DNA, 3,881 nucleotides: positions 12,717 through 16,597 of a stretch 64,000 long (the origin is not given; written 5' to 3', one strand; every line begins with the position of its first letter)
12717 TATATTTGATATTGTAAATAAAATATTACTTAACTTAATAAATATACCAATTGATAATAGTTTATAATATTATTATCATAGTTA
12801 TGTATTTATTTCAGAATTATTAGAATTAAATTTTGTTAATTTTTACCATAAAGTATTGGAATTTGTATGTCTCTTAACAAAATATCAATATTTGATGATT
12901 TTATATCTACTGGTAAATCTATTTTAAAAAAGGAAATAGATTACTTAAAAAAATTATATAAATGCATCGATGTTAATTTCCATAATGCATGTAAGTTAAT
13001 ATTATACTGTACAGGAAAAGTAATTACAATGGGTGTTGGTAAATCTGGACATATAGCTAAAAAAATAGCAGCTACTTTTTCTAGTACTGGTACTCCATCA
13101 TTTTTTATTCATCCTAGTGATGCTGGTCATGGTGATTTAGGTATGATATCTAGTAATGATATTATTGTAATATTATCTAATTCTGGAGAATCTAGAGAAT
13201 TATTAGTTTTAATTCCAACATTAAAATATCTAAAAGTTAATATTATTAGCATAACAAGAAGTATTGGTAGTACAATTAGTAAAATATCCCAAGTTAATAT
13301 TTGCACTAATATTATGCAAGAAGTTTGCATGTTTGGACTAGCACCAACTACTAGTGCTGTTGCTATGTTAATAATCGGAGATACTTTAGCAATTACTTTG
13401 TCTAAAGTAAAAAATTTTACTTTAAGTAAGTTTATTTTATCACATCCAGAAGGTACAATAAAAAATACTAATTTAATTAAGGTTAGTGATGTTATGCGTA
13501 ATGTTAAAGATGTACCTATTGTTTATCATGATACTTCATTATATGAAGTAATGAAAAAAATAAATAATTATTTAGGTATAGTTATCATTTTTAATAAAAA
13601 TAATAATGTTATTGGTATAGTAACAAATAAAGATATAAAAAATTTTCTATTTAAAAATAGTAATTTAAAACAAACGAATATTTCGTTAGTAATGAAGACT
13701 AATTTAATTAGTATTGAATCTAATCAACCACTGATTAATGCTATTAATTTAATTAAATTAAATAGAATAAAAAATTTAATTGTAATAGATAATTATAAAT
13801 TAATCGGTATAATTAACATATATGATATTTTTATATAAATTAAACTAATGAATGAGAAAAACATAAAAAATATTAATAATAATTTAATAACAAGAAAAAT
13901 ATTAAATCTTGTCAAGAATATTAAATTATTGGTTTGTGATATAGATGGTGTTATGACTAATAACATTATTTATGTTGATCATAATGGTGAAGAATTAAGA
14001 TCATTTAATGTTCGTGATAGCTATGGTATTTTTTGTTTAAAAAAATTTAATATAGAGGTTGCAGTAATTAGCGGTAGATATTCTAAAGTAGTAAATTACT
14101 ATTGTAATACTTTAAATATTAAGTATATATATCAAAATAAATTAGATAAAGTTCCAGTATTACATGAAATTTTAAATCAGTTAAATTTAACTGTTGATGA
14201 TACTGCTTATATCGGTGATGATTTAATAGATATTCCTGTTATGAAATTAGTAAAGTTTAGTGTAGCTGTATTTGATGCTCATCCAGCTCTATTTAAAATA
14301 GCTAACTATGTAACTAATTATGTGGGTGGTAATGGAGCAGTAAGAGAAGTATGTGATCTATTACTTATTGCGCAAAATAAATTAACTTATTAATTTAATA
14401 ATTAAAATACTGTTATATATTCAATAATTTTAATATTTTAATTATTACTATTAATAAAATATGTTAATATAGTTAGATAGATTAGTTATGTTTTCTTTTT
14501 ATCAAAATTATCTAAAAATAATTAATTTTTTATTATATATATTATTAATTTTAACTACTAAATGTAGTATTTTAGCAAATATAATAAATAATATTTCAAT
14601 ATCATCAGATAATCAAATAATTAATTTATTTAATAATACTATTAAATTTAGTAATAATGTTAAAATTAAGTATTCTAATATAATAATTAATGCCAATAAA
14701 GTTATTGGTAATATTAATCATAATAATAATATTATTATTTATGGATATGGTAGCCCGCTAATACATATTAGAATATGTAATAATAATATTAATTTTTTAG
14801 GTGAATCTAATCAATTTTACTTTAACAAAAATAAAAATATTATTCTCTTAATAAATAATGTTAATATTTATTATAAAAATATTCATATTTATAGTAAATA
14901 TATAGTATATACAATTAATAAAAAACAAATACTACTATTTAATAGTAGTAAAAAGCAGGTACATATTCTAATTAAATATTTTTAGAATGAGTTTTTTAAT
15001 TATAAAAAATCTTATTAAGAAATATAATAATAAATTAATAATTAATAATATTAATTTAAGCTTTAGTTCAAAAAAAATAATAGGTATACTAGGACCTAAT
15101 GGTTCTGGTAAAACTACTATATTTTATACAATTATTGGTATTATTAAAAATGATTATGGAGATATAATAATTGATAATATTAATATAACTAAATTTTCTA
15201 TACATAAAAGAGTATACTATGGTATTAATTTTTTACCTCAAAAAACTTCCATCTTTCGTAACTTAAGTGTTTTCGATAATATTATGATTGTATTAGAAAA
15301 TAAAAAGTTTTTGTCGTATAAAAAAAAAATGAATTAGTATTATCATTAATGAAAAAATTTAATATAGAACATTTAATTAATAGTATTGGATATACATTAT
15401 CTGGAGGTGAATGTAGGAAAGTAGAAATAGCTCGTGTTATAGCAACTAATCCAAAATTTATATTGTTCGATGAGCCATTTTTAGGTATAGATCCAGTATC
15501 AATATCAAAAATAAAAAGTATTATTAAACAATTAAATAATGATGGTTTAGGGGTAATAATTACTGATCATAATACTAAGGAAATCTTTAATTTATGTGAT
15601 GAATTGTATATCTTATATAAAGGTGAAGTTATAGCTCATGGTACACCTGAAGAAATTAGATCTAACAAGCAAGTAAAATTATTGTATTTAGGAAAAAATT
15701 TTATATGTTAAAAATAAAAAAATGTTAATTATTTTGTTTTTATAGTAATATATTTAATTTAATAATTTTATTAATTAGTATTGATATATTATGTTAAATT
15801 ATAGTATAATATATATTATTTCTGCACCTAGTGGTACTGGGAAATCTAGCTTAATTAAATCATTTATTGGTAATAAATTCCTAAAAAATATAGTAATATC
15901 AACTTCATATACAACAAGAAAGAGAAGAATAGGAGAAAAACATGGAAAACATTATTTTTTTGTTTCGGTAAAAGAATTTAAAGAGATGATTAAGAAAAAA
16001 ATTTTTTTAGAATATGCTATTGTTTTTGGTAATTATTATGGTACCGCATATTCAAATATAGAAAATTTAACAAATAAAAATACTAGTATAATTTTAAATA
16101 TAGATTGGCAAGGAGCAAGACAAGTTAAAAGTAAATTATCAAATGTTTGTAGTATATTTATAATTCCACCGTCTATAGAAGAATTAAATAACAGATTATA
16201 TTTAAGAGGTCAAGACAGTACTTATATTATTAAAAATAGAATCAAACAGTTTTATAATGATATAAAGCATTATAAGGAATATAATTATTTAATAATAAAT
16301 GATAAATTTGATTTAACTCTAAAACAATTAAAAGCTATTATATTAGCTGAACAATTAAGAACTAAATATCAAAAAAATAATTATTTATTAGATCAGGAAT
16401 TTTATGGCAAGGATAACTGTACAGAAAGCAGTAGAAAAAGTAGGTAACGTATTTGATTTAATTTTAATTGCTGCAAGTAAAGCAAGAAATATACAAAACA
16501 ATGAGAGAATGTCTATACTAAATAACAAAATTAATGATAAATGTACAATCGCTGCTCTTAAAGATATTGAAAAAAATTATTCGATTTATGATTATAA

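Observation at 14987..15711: lptB is split by a one-base frameshift inside an A10 homopolymer, and the repaired protein is exactly full length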

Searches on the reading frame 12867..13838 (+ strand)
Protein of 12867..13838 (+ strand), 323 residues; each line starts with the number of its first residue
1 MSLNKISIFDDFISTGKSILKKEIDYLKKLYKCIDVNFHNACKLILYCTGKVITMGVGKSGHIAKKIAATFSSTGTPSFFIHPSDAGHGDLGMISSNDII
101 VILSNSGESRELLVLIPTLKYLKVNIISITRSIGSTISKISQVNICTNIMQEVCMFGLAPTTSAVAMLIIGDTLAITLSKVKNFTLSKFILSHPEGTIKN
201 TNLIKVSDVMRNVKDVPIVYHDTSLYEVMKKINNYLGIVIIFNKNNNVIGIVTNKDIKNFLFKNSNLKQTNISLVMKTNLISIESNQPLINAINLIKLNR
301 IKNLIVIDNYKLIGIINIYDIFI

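Call 48: search_protein_families(library=ncbifam, proteins=[window:12867-13838:+], max_evalue=0.00001)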
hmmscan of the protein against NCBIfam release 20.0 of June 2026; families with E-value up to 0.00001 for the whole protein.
window:12867-13838:+ (323 aa): 9 families
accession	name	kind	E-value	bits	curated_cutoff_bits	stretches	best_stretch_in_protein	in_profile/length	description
NF008141.0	PRK10892.1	equivalog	2.3e-94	316.3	505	1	10-321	10-322/328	arabinose-5-phosphate isomerase KdsD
TIGR00393.1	kpsF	subfamily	8.3e-77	258.4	203.7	1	50-317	1-268/268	KpsF/GutQ family sugar-phosphate isomerase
NF008581.0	PRK11543.1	equivalog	2.1e-72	243.9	481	1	12-322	5-316/321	arabinose-5-phosphate isomerase GutQ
NF041552.1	TF_PrdR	equivalog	8.1e-14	50.8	795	1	202-321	4-121/577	sigma-54 dependent transcriptional regulator PrdR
NF040776.2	AlsR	equivalog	2.4e-09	36.5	400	1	40-180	121-258/279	transcriptional repressor AlsR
NF053603.1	HhpR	exception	1.3e-07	31.1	520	1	213-321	68-179/282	CBS domain-containing high hydrostatic pressure regulator HhpR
NF008458.0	PRK11337.1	equivalog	5.2e-07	28.9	378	1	33-180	125-270/293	MurR/RpiR family transcriptional regulator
TIGR03127.2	RuMP_HxlB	equivalog_domain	1.6e-06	28.1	160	1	48-146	29-122/178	6-phospho-3-hexuloisomerase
NF008590.0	PRK11557.1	equivalog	3.8e-06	26.5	355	1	15-179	98-260/282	MurR/RpiR family transcriptional regulator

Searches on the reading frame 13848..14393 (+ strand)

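Call 48: search_protein_families(library=ncbifam, proteins=[window:13848-14393:+], max_evalue=0.00001)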
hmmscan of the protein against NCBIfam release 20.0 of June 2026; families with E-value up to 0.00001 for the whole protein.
window:13848-14393:+ (181 aa): 11 families
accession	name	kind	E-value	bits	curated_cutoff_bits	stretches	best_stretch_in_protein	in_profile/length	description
NF007019.0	PRK09484.1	equivalog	5e-65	218.6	208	1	13-180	13-180/187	3-deoxy-manno-octulosonate-8-phosphatase KdsC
TIGR01670.1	KdsC-phosphatas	subfamily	4.4e-51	172.9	106.95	1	25-178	1-154/154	3-deoxy-D-manno-octulosonate 8-phosphate phosphatase, YrbI family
NF058599.1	KDN-9-PPhBT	equivalog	2.1e-35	122.2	180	1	25-173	2-150/152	3-deoxy-D-glycero-D-galacto-nonulopyranosonate 9-phosphatase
TIGR02726.1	phenyl_P_delta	equivalog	1.8e-34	119.4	281.95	1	22-178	4-160/169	phenylphosphate carboxylase subunit delta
NF002245.0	PRK01158.1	equivalog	1.1e-12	47.8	198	1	94-170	151-227/233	phosphoglycolate phosphatase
TIGR00099.1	Cof-subfamily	subfamily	1.9e-12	47.3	137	1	87-163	175-251/256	Cof-type HAD-IIB family hydrolase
TIGR01487.1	Pglycolate_arch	equivalog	1.4e-11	44.6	122.75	1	93-165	140-212/215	phosphoglycolate phosphatase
TIGR01662.1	HAD-SF-IIIA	subfamily_domain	7.7e-11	42.2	44.6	1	26-142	1-138/141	HAD-IIIA family hydrolase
TIGR00338.1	serB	equivalog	1.9e-08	34.2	144.15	0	63-100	96-133/219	phosphoserine phosphatase SerB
NF045966.1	YcsE_rel_Pase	equivalog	2.4e-06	27.2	220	0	93-173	184-264/265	YcsE-related riboflavin metabolism phosphatase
TIGR01482.1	SPP-subfamily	subfamily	3.9e-06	26.6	107.15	0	99-170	148-219/225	sucrose-phosphate phosphatase subfamily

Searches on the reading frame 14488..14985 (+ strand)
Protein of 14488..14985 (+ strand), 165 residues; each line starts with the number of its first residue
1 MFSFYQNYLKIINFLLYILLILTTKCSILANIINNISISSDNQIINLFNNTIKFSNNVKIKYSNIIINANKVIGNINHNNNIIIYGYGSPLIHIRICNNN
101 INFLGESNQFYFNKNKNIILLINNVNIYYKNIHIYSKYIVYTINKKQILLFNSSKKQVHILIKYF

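Call 48: search_protein_families(library=ncbifam, proteins=[window:14488-14985:+], max_evalue=0.00001)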
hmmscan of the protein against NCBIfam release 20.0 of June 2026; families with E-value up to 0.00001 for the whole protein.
window:14488-14985:+ (165 aa): 2 families
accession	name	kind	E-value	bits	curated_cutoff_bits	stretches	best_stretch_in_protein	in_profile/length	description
NF008143.0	PRK10894.1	equivalog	8.9e-13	47.9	234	1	32-159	32-161/184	lipopolysaccharide ABC transporter substrate-binding protein LptA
TIGR03002.1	outer_YhbN_LptA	equivalog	1.1e-12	48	71.7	1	35-162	9-139/142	lipopolysaccharide transport periplasmic protein LptA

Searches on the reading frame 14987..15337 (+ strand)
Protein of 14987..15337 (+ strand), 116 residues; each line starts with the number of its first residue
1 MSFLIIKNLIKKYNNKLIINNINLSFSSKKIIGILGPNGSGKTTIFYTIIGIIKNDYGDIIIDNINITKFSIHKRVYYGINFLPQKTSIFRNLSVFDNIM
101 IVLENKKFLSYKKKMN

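Call 6: search_protein_families(library=ncbifam, proteins=[window:14987-15334:+])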
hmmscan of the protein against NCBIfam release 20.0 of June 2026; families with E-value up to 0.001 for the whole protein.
seq(116 aa): 162 families (the best 25 are shown)
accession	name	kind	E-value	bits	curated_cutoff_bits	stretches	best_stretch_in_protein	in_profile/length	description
TIGR04406.1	LPS_export_lptB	equivalog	1.3e-37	129.3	240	1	4-114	2-112/239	LPS export ABC transporter ATP-binding protein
NF008144.0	PRK10895.1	equivalog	1.1e-34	120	381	1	1-114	1-114/241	LPS export ABC transporter ATP-binding protein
TIGR03410.1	urea_trans_UrtE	equivalog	3e-22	79.2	285.8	1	4-107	1-104/230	urea ABC transporter ATP-binding subunit UrtE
NF043075.1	MMSYN1_0197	equivalog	8e-19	67.8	550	1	4-108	3-104/341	spermidine/putrescine ABC transporter ATP-binding protein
TIGR00968.1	3a0106s01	subfamily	3.2e-18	66.1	342.75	1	5-114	2-108/237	sulfate ABC transporter ATP-binding protein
TIGR03411.1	urea_trans_UrtD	equivalog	3.6e-18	66.1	304.1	1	4-108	3-107/242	urea ABC transporter ATP-binding protein UrtD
TIGR03265.1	PhnT2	equivalog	4.3e-18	65.7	457.7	1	2-108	3-106/353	putative 2-aminoethylphosphonate ABC transporter ATP-binding protein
NF006987.0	PRK09452.1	equivalog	7.6e-18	64.3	482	1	4-108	18-119/378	spermidine/putrescine ABC transporter ATP-binding protein PotA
TIGR03740.1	galliderm_ABC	subfamily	8.8e-18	64.8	309.75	1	5-106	2-98/223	lantibiotic protection ABC transporter ATP-binding subunit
NF040840.2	tungstate_WtpC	equivalog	2.6e-17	63.1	440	1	5-108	3-102/347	tungstate ABC transporter ATP-binding protein WtpC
NF008513.0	PRK11432.1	equivalog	3.8e-17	62.2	496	1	2-104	5-104/351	ferric ABC transporter ATP-binding protein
NF011967.0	PRK15439.1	equivalog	4.3e-17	61.7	586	1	3-109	11-117/510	autoinducer 2 ABC transporter ATP-binding protein LsrA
NF008449.1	PRK11300.1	equivalog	2.7e-16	59.6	362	1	3-103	5-105/255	high-affinity branched-chain amino acid ABC transporter ATP-binding protein LivG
NF008105.0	PRK10851.1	equivalog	1.7e-15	56.6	502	1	5-103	4-99/362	sulfate/thiosulfate ABC transporter ATP-binding protein CysA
TIGR03258.1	PhnT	equivalog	1.5e-14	53.8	499.15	1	4-108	9-110/359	2-aminoethylphosphonate ABC transport system ATP-binding subunit PhnT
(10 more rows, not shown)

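Call 11: find_encoding_contigs(protein=window:14987-15337:+, flank=3000, max_places=10)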
Protein window:14987-15337:+ (116 aa): 1 contig read that carries it; 1 place shown.
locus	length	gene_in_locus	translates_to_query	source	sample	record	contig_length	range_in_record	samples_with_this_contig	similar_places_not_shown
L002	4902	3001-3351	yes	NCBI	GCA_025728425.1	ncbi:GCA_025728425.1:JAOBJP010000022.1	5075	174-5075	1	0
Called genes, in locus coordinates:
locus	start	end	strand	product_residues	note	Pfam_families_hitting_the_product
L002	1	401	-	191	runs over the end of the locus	PF00275:EPSP_synthase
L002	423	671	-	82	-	PF01722:BolA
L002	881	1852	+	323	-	PF01380:SIS, PF00571:CBS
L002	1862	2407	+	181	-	PF08282:Hydrolase_3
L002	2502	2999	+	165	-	PF03968:LptD_N (weak)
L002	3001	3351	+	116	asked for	PF00005:ABC_tran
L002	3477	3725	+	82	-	PF12399:BCA_ABC_TP_C (weak)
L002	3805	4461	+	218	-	PF00625:Guanylate_kin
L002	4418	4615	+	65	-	PF01192:RNA_pol_Rpb6 (weak)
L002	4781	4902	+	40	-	PF07992:Pyr_redox_2 (weak)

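Call 51: find_homologous_proteins(query=window:14987-15334:+, max_evalue=1e-30)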
Query seq(116 aa) (116 aa): 3 proteins with E <= 1e-30 among 50 candidates.
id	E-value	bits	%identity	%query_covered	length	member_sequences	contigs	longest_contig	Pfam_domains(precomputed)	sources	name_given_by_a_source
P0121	8.8e-64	230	100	100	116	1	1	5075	PF00005.34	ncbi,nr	ncbi:MAG: ATP-binding cassette domain-containing protein [Candidatus Lightella neohaematopini]|nr:AT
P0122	3.7e-52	193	81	100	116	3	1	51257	PF00005.34,PF13476.13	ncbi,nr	ncbi:MAG: ATP-binding cassette domain-containing protein [Candidatus Lightella neohaematopini]|nr:AT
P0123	7.7e-52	192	81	100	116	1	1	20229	PF00005.34,PF13476.13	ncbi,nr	ncbi:MAG: ATP-binding cassette domain-containing protein [Candidatus Lightella neohaematopini]|nr:AT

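Call 52: list_cluster_members(proteins=[P0122, P0001, P0121, P0123])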
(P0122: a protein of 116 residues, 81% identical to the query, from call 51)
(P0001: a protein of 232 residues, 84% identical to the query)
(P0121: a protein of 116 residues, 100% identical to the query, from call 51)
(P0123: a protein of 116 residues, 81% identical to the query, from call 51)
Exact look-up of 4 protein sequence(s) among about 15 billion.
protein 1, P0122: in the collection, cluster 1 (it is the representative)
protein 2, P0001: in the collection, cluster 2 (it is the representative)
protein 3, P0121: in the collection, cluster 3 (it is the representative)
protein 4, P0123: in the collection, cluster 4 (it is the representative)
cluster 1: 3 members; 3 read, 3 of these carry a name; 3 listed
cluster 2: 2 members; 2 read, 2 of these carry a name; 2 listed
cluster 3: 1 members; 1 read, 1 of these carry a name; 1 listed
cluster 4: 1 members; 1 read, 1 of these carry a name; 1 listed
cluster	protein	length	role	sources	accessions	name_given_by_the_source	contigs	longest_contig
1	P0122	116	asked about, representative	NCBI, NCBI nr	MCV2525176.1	MAG: ATP-binding cassette domain-containing protein [Candidatus Lightella neohaematopini] | ATP-binding cassette domain-containing protein [Candidatus Lightella neohaematopini]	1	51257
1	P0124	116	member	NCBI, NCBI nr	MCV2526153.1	MAG: ATP-binding cassette domain-containing protein [Candidatus Lightella neohaematopini] | ATP-binding cassette domain-containing protein [Candidatus Lightella neohaematopini]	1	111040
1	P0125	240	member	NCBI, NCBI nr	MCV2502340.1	MAG: LPS export ABC transporter ATP-binding protein [Candidatus Lightella neohaematopini] | LPS export ABC transporter ATP-binding protein [Candidatus Lightella neohaematopini]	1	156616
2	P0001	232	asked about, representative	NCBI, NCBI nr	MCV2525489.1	MAG: LPS export ABC transporter ATP-binding protein, partial [Candidatus Lightella ... | LPS export ABC transporter ATP-binding protein [Candidatus Lightella neohaematopini]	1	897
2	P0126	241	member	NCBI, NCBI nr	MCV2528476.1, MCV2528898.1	MAG: LPS export ABC transporter ATP-binding protein [Candidatus Lightella neohaematopini] | LPS export ABC transporter ATP-binding protein [Candidatus Lightella neohaematopini]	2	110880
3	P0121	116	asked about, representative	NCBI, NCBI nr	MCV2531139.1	MAG: ATP-binding cassette domain-containing protein [Candidatus Lightella neohaematopini] | ATP-binding cassette domain-containing protein [Candidatus Lightella neohaematopini]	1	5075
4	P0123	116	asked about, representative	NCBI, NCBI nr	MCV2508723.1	MAG: ATP-binding cassette domain-containing protein [Candidatus Lightella neohaematopini] | ATP-binding cassette domain-containing protein [Candidatus Lightella neohaematopini]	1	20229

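Call 53: find_encoding_contigs(protein=P0124, flank=3000)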
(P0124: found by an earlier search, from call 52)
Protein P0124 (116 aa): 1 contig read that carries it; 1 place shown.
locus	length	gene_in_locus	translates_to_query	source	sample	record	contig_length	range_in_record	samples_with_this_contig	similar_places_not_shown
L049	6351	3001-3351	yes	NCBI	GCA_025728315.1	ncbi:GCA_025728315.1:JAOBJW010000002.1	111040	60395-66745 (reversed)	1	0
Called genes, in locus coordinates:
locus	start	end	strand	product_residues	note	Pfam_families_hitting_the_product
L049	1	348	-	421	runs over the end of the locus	PF00275:EPSP_synthase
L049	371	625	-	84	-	PF01722:BolA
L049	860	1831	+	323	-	PF01380:SIS, PF00571:CBS (weak)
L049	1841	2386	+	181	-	PF08282:Hydrolase_3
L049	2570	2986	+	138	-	PF03968:LptD_N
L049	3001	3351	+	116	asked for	PF13476:AAA_23 (weak), PF00005:ABC_tran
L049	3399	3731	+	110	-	PF00005:ABC_tran, PF12399:BCA_ABC_TP_C (weak)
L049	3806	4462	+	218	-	PF00625:Guanylate_kin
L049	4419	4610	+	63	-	PF01192:RNA_pol_Rpb6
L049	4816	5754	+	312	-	PF01134:GIDA (faint), PF03486:HI0933_like (faint), PF07992:Pyr_redox_2, PF13738:Pyr_redox_3, PF00070:Pyr_redox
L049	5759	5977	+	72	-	PF01176:eIF-1a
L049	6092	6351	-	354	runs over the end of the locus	PF03739:LptF_LptG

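Call 54: find_encoding_contigs(protein=P0126, flank=3000)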
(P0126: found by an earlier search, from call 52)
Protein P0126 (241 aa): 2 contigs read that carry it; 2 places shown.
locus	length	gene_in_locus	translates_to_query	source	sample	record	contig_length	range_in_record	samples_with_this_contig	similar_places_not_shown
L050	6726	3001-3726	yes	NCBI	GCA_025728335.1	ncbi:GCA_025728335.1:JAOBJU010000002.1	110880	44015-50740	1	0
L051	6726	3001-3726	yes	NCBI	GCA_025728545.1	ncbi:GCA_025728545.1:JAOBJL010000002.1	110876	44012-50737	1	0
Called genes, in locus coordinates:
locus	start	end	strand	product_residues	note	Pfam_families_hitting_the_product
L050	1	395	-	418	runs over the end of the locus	PF00275:EPSP_synthase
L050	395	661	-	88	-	PF01722:BolA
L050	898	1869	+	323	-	PF01380:SIS, PF00571:CBS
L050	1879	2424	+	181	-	PF08282:Hydrolase_3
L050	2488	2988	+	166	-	-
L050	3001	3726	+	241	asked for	PF00005:ABC_tran, PF13304:AAA_21 (faint)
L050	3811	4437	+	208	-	PF00625:Guanylate_kin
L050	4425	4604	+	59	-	PF01192:RNA_pol_Rpb6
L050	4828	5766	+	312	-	PF01134:GIDA (faint), PF07992:Pyr_redox_2, PF13738:Pyr_redox_3, PF00070:Pyr_redox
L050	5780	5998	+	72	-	PF01176:eIF-1a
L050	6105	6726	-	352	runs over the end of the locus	PF03739:LptF_LptG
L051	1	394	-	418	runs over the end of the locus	PF00275:EPSP_synthase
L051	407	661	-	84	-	PF01722:BolA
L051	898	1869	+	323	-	PF01380:SIS, PF00571:CBS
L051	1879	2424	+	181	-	PF08282:Hydrolase_3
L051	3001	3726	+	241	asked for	PF00005:ABC_tran, PF13304:AAA_21 (faint)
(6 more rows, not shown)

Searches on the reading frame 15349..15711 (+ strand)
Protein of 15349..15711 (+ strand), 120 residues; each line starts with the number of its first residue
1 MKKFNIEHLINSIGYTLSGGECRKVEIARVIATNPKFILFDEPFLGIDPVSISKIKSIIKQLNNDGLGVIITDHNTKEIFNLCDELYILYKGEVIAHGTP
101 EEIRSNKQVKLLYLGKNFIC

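Call 6: search_protein_families(library=ncbifam, proteins=[window:15349-15708:+])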
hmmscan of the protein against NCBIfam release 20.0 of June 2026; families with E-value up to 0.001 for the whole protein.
seq(120 aa): 172 families (the best 25 are shown)
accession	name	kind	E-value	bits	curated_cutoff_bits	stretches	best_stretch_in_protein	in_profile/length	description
TIGR04406.1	LPS_export_lptB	equivalog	2.2e-46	158.1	240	1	1-118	120-237/239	LPS export ABC transporter ATP-binding protein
NF008144.0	PRK10895.1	equivalog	4e-46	157.4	381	1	1-118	122-239/241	LPS export ABC transporter ATP-binding protein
TIGR04521.1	ECF_ATPase_2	equivalog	7.6e-23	81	330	1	7-108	135-237/279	energy-coupling factor transporter ATPase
TIGR01188.1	drrA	subfamily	8.7e-23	81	312.45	1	1-106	109-214/302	daunorubicin resistance ABC transporter, ATP-binding protein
NF008449.1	PRK11300.1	equivalog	2.4e-21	76.1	362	1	2-116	139-254/255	high-affinity branched-chain amino acid ABC transporter ATP-binding protein LivG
NF008809.0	PRK11831.1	equivalog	1.1e-20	74.1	441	1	16-110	144-239/270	phospholipid ABC transporter ATP-binding protein MlaF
TIGR03771.1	anch_rpt_ABC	equivalog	2.4e-20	73.2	268.8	1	2-107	99-203/223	anchored repeat-type ABC transporter ATP-binding subunit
NF010171.0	PRK13652.1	equivalog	3.9e-20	72.1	476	1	2-108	123-230/277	cobalt transporter ATP-binding subunit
TIGR00972.1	3a0107s01c2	equivalog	8.2e-20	71.2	343.2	1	10-108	138-235/248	phosphate ABC transporter ATP-binding protein PstB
TIGR04520.1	ECF_ATPase_1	equivalog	6.6e-19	68.4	315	1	2-108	122-228/269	energy-coupling factor transporter ATPase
NF010153.0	PRK13631.1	equivalog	1.1e-18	67.3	463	1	12-109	172-269/320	cobalt transporter ATP-binding subunit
NF008626.0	PRK11614.1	equivalog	2.1e-18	66.6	441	1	16-115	137-236/237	high-affinity branched-chain amino acid ABC transporter ATP-binding protein LivF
TIGR03410.1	urea_trans_UrtE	equivalog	3.5e-18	65.9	285.8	1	11-107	126-223/230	urea ABC transporter ATP-binding subunit UrtE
NF010170.0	PRK13651.1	equivalog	5.1e-18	65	432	1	13-108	162-257/308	cobalt transporter ATP-binding subunit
TIGR03864.1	PQQ_ABC_ATP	hypoth_equivalog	5.8e-18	65.2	302.25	1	16-111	132-227/236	ABC transporter, ATP-binding subunit, PQQ-dependent alcohol dehydrogenase system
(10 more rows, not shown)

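Call 10: find_encoding_contigs(protein=window:15349-15711:+, flank=3000, max_places=10)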
Protein window:15349-15711:+ (120 aa): no gene with exactly this product is on record in the collection.

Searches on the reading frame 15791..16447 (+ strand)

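Call 48: search_protein_families(library=ncbifam, proteins=[window:15791-16447:+], max_evalue=0.00001)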
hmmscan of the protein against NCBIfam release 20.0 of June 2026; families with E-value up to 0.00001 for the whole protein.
window:15791-16447:+ (218 aa): 5 families
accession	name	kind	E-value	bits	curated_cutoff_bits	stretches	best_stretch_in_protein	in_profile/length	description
TIGR03263.1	guanyl_kin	equivalog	5.2e-65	218.4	160.45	1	7-185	3-179/180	guanylate kinase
NF011324.0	PRK14737.1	equivalog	2.1e-45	154.7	318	1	3-187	3-185/187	guanylate kinase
NF011325.0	PRK14738.1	equivalog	1e-40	139.2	263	1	6-194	14-202/206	guanylate kinase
TIGR02322.1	phosphon_PhnN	equivalog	9.3e-09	35.2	156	1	7-160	4-152/179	phosphonate metabolism protein/1,5-bisphosphokinase (PRPP-forming) PhnN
NF007485.0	PRK10078.1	equivalog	6.3e-07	29.3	153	1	6-185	4-175/186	ribose 1,5-bisphosphokinase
